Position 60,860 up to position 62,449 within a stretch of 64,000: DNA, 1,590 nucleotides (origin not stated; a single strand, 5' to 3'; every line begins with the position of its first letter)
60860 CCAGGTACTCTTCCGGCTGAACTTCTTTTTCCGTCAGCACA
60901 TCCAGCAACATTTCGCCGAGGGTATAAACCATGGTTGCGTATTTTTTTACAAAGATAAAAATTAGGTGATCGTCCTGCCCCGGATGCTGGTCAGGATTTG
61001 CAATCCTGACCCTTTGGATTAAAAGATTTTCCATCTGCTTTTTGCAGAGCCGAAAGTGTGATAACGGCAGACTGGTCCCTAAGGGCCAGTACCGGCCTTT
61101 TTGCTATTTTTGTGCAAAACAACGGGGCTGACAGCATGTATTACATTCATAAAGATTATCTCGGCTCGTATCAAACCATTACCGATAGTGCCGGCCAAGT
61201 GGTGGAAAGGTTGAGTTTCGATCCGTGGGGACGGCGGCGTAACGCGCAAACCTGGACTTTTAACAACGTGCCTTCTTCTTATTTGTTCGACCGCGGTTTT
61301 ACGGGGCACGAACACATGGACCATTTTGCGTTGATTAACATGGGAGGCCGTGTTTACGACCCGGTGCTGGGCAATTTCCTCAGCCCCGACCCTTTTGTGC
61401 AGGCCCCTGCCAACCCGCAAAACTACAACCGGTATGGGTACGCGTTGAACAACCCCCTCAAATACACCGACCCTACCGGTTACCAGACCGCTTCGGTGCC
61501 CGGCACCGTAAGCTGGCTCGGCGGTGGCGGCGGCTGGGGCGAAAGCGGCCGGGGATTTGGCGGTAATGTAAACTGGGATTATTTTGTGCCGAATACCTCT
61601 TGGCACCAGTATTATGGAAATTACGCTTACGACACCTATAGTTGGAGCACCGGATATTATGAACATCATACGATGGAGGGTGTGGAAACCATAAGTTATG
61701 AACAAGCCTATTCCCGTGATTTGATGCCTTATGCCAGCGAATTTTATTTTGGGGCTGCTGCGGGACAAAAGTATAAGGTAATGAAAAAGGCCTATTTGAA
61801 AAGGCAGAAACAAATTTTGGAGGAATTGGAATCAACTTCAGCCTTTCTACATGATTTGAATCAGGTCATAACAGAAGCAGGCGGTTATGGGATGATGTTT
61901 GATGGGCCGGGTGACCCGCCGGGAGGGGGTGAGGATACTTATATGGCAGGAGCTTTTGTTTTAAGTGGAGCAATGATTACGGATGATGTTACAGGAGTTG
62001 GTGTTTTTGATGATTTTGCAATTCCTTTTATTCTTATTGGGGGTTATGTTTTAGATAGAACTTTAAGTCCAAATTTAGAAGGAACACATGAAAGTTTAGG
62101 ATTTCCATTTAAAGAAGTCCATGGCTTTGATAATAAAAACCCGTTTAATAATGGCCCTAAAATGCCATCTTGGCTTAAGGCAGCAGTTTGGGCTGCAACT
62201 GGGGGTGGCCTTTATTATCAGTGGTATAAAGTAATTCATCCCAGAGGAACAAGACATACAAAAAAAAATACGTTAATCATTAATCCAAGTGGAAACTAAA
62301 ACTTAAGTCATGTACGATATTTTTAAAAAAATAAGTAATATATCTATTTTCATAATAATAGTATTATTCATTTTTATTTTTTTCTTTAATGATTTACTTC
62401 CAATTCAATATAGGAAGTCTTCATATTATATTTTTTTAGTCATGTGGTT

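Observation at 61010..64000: Headless Rhs locus: two orphan toxin cassettes with mini membrane ORFs but no Rhs shell gene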

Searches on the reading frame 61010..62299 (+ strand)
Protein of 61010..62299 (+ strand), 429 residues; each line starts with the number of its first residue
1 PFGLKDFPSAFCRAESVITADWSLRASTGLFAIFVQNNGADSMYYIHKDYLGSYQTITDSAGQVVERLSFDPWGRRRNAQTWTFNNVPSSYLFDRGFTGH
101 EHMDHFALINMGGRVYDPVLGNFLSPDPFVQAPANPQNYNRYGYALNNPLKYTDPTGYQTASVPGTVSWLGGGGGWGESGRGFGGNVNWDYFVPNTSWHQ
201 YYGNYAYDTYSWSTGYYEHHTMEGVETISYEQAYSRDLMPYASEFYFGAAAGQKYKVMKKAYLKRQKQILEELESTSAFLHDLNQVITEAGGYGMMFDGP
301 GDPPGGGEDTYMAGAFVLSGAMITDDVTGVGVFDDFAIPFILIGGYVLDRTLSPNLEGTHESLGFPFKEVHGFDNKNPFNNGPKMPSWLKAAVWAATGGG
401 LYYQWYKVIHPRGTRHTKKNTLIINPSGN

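Call 9: search_protein_families(library=pfam, proteins=[window:61010-62299:+], max_evalue=0.1)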
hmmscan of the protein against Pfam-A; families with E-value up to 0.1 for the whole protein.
window:61010-62299:+ (429 aa): 1 family
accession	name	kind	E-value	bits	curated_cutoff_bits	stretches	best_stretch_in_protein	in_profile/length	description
PF03527.20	RHS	-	0.012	15.9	27.9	1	44-77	2-35/38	RHS protein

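Call 10: search_protein_families(library=ncbifam, proteins=[window:61010-62299:+], max_evalue=0.1)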
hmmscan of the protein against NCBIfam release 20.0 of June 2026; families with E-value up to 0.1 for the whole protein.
window:61010-62299:+ (429 aa): 1 family
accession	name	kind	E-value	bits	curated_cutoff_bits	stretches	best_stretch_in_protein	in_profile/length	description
TIGR03696.1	Rhs_assc_core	domain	6.4e-17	61.8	32.5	1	71-157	2-75/76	RHS repeat-associated core domain-containing protein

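Call 15: find_encoding_contigs(protein=window:61058-62299:+, flank=10000, max_places=10)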
Protein window:61058-62299:+ (413 aa): no gene with exactly this product is on record in the collection.

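Call 16: find_encoding_contigs(protein=window:61136-62299:+, flank=10000, max_places=10)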
Protein window:61136-62299:+ (387 aa): 2 contigs read that carry it; 1 place shown.
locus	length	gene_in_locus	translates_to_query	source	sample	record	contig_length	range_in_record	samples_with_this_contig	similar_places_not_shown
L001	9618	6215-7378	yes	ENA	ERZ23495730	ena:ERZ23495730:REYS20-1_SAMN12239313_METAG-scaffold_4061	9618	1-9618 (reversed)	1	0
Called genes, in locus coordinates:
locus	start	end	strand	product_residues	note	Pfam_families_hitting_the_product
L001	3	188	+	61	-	?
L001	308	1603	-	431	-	PF02321:OEP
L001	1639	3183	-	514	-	PF07690:MFS_1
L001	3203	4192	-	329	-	PF25919:BSH_CusB (faint), PF25917:BSH_RND, PF25973:BSH_CzcB, PF25954:Beta-barrel_RND_2 (weak), PF25990:Beta-barrel_YknX (weak)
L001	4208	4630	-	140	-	PF22166:WHD_ArnR1 (weak), PF22381:Staph_reg_Sar_Rot (weak), PF12802:MarR_2, PF01047:MarR, PF13463:HTH_27 (weak)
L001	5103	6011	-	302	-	PF00294:PfkB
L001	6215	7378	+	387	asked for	PF25023:TEN_YD-shell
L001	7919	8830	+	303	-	-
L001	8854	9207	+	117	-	-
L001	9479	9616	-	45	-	?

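Call 19: find_homologous_proteins(query=window:61010-62299:+)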
Query window:61010-62299:+ (429 aa): 1756 proteins with E <= 0.001 among 4812 candidates; the best 120 are listed.
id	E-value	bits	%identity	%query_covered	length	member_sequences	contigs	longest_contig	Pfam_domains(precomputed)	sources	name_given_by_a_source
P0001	6.2e-186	637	95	66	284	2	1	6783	-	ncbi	-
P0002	2.6e-95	338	97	35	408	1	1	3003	PF25023.2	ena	-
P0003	1.2e-59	221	72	31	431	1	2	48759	PF01551.30,PF25023.2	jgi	-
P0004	5.0e-58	215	36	88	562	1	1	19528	PF25023.2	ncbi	-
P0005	7.2e-57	212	65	34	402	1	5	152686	PF00959.25,PF25023.2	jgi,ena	-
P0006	1.5e-56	210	68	32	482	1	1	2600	PF25023.2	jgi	jgi:RHS repeat-associated protein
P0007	1.9e-56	210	59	36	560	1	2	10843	PF25023.2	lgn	-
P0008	1.9e-55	207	58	37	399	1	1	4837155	PF25023.2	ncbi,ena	-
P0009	5.7e-55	205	64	31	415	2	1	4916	PF25023.2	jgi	-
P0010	7.9e-55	205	58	37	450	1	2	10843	PF25023.2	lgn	-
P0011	9.8e-55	204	67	31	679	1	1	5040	PF15528.12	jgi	-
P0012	9.9e-55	204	57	37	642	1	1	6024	-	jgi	jgi:RHS repeat-associated protein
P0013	1.0e-54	204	56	39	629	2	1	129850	PF25023.2,PF18925.6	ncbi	-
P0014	3.7e-54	203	58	39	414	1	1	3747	PF25023.2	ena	-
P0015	7.4e-54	202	64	33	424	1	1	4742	PF25023.2,PF18925.6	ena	-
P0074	2.2e-48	184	72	28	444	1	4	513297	PF25023.2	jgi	jgi:RHS repeat-associated protein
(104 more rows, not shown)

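Call 21: find_encoding_contigs(protein=P0001, flank=10000, max_places=6)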
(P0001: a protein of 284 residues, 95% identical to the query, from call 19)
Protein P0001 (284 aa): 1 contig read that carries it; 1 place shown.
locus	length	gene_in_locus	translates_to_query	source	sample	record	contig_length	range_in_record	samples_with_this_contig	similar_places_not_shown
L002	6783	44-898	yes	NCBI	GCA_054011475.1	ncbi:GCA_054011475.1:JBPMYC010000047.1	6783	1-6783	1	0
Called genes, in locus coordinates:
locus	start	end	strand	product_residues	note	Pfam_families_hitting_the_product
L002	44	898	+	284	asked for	-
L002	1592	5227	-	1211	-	PF25390:WD40_RLD, PF00415:RCC1, PF25390:WD40_RLD, PF00415:RCC1, PF00415:RCC1, PF13540:RCC1_2, PF00415:RCC1, PF13540:RCC1_2, +8 more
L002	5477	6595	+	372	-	PF10282:Lactonase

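Call 22: find_encoding_contigs(protein=P0008, flank=10000, max_places=4)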
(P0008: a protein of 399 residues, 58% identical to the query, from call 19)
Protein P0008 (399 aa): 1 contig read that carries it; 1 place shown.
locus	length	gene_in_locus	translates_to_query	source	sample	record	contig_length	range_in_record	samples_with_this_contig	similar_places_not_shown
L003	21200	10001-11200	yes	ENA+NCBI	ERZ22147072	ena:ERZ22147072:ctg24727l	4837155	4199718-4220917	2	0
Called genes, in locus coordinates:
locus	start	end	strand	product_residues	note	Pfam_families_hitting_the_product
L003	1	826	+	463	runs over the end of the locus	PF00270:DEAD, PF04851:ResIII, PF00271:Helicase_C, PF03880:DbpA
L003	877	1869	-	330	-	PF04613:LpxD, PF25084:LbH_EIF2B, PF25087:GMPPB_C, PF14602:Hexapep_2 (faint), PF00132:Hexapep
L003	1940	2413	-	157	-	PF00383:dCMP_cyt_deam_1, PF14437:MafB19-deam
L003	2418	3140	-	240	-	PF03588:Leu_Phe_trans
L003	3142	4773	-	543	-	PF04371:PAD_porph, PF18962:Por_Secre_tail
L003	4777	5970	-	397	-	PF00202:Aminotran_3, PF00155:Aminotran_1_2 (weak)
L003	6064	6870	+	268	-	PF00106:adh_short, PF08659:KR, PF13561:adh_short_C2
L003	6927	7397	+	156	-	-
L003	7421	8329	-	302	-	PF02899:Phage_int_SAM_1, PF13495:Phage_int_SAM_4 (weak), PF00589:Phage_integrase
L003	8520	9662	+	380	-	PF02771:Acyl-CoA_dh_N, PF02770:Acyl-CoA_dh_M, PF00441:Acyl-CoA_dh_1, PF08028:Acyl-CoA_dh_2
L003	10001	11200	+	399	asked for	PF25023:TEN_YD-shell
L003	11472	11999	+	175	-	-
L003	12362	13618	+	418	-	PF15528:Ntox23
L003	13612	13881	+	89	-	-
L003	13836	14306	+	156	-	-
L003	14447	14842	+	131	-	-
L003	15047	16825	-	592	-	PF02771:Acyl-CoA_dh_N, PF02770:Acyl-CoA_dh_M, PF00441:Acyl-CoA_dh_1, PF22924:ACOX_C_alpha1 (weak), PF08028:Acyl-CoA_dh_2, PF21263:Acyl-CoA-dh_C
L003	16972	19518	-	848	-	PF02861:Clp_N, PF00004:AAA, PF17871:AAA_lid_9, PF00158:Sigma54_activat, PF00004:AAA, PF07724:AAA_2, PF07728:AAA_5, PF10431:ClpB_D2-small, +6 more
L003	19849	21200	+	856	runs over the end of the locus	PF00521:DNA_topoisoIV, PF03989:DNA_gyraseA_C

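Call 30: find_encoding_contigs(protein=P0002, flank=10000, max_places=4)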
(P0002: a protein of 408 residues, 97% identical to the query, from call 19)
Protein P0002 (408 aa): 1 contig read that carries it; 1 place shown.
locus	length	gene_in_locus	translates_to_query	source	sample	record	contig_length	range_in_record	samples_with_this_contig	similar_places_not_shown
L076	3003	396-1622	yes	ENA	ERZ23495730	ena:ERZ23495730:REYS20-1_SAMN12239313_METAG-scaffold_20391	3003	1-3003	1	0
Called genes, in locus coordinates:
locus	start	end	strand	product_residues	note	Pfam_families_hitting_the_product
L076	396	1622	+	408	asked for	PF25023:TEN_YD-shell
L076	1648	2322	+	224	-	-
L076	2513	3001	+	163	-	?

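Call 36: find_encoding_contigs(protein=P0005, flank=10000, max_places=2)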
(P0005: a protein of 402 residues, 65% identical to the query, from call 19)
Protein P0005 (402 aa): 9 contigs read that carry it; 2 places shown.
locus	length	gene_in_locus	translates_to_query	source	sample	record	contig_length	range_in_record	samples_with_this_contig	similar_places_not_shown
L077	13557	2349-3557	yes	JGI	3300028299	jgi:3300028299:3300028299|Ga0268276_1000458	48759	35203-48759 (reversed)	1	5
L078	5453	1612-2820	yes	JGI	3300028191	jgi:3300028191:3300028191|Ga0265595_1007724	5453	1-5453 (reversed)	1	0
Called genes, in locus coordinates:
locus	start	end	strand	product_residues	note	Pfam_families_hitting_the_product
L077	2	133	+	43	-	?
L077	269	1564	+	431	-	PF25023:TEN_YD-shell, PF01551:Peptidase_M23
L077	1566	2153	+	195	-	-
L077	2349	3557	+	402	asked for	PF25023:TEN_YD-shell (weak), PF00959:Phage_lysozyme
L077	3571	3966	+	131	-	PF07007:LprI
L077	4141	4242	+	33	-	-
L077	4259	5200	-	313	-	PF03473:MOSC, PF00994:MoCF_biosynth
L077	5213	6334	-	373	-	PF13371:TPR_9 (faint), PF13431:TPR_17 (faint), PF00515:TPR_1 (faint), PF07719:TPR_2 (faint), PF13181:TPR_8 (faint), PF13432:TPR_16 (faint), PF13414:TPR_11 (weak)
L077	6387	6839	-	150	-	PF01967:MoaC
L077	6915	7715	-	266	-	PF04055:Radical_SAM, PF13353:Fer4_12 (faint), PF06463:Mob_synth_C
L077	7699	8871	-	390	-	PF03453:MoeA_N, PF00994:MoCF_biosynth, PF03454:MoeA_C (weak)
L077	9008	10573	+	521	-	PF24517:CBM96, PF06848:Disaggr_repeat (faint), PF00801:PKD, PF18911:PKD_4, PF00801:PKD (weak), PF18911:PKD_4, PF18962:Por_Secre_tail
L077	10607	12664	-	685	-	PF13089:PP_kinase_N, PF02503:PP_kinase, PF17941:PP_kinase_C_1, PF13091:PLDc_2 (faint), PF13090:PP_kinase_C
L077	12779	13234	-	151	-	PF00300:His_Phos_1 (weak)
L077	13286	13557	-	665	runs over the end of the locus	-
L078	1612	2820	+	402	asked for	PF25023:TEN_YD-shell (weak), PF00959:Phage_lysozyme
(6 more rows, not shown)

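Call 37: find_encoding_contigs(protein=P0074, flank=10000, max_places=2)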
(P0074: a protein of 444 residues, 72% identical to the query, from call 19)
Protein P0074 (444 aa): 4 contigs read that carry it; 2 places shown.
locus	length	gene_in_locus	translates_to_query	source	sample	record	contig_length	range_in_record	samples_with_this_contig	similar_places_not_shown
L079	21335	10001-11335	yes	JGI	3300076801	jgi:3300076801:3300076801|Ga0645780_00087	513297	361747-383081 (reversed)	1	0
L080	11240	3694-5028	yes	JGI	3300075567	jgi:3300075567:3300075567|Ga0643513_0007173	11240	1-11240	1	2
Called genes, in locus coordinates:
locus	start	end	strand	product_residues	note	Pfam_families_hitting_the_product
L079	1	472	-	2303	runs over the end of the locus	PF18962:Por_Secre_tail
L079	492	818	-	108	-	PF00708:Acylphosphatase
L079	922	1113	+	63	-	-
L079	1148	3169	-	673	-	PF07719:TPR_2 (faint), PF13374:TPR_10 (faint), PF13432:TPR_16 (faint), PF14559:TPR_19 (faint), PF13424:TPR_12 (weak), PF17874:TPR_MalT (weak), PF13424:TPR_12, PF00196:GerE (weak), +3 more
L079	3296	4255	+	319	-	PF00892:EamA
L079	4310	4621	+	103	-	PF00829:Ribosomal_L21p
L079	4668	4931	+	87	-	PF01016:Ribosomal_L27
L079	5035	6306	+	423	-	PF02403:Seryl_tRNA_N, PF00587:tRNA-synt_2b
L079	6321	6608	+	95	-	-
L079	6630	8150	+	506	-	PF13174:TPR_6 (faint), PF13428:TPR_14 (faint), PF25058:ARM_TT21 (faint)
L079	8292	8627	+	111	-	PF01527:HTH_Tnp_1, PF13518:HTH_28, PF13551:HTH_29 (weak)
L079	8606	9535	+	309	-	PF13276:HTH_21, PF00665:rve, PF13683:rve_3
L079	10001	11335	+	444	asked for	PF25023:TEN_YD-shell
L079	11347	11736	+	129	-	-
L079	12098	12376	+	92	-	PF25023:TEN_YD-shell (weak)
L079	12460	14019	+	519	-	PF00196:GerE (weak), PF13384:HTH_23 (weak), PF13412:HTH_24 (weak), PF13518:HTH_28 (weak), PF13551:HTH_29 (weak), PF22483:Mu-transpos_C_2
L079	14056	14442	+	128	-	PF01695:IstB_IS21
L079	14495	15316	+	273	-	-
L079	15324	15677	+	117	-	-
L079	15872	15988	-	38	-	-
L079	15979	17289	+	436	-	PF25023:TEN_YD-shell (weak)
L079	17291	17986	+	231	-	-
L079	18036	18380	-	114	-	PF13560:HTH_31, PF01381:HTH_3, PF12844:HTH_19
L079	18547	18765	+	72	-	PF01807:Zn_ribbon_DnaG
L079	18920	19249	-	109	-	PF05016:ParE_toxin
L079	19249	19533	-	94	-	-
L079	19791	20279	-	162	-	PF00383:dCMP_cyt_deam_1, PF14437:MafB19-deam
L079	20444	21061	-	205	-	PF13207:AAA_17, PF13238:AAA_18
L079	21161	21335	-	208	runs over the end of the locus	PF18306:LDcluster4, PF03641:Lysine_decarbox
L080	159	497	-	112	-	-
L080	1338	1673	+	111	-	PF01527:HTH_Tnp_1, PF13518:HTH_28, PF13551:HTH_29 (weak)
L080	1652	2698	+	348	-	PF13276:HTH_21, PF00665:rve, PF13683:rve_3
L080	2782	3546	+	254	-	PF00398:RrnaAD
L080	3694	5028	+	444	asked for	PF25023:TEN_YD-shell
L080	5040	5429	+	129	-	-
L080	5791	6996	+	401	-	PF25023:TEN_YD-shell (faint)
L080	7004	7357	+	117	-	-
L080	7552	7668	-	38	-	-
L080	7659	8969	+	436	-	PF25023:TEN_YD-shell (weak)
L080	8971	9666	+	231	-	-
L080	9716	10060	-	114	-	PF13560:HTH_31, PF01381:HTH_3, PF12844:HTH_19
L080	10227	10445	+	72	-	PF01807:Zn_ribbon_DnaG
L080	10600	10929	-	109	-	PF05016:ParE_toxin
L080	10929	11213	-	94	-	-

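Call 38: find_encoding_contigs(protein=P0003, flank=10000, max_places=2)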
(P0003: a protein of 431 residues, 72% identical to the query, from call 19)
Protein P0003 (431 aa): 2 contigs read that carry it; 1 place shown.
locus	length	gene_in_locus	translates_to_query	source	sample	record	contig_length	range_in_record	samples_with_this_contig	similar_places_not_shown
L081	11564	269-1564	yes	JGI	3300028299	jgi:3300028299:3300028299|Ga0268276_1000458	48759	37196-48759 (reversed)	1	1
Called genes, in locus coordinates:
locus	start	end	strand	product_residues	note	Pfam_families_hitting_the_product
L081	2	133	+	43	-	?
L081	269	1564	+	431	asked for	PF25023:TEN_YD-shell, PF01551:Peptidase_M23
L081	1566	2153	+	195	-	-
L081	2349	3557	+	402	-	PF25023:TEN_YD-shell (weak), PF00959:Phage_lysozyme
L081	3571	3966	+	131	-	PF07007:LprI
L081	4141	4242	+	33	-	-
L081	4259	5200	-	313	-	PF03473:MOSC, PF00994:MoCF_biosynth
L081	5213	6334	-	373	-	PF13371:TPR_9 (faint), PF13431:TPR_17 (faint), PF00515:TPR_1 (faint), PF07719:TPR_2 (faint), PF13181:TPR_8 (faint), PF13432:TPR_16 (faint), PF13414:TPR_11 (weak)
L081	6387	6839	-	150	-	PF01967:MoaC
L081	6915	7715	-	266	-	PF04055:Radical_SAM, PF13353:Fer4_12 (faint), PF06463:Mob_synth_C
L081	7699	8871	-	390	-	PF03453:MoeA_N, PF00994:MoCF_biosynth, PF03454:MoeA_C (weak)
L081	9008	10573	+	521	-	PF24517:CBM96, PF06848:Disaggr_repeat (faint), PF00801:PKD, PF18911:PKD_4, PF00801:PKD (weak), PF18911:PKD_4, PF18962:Por_Secre_tail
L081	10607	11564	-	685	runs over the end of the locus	PF13089:PP_kinase_N, PF02503:PP_kinase, PF17941:PP_kinase_C_1, PF13091:PLDc_2 (faint), PF13090:PP_kinase_C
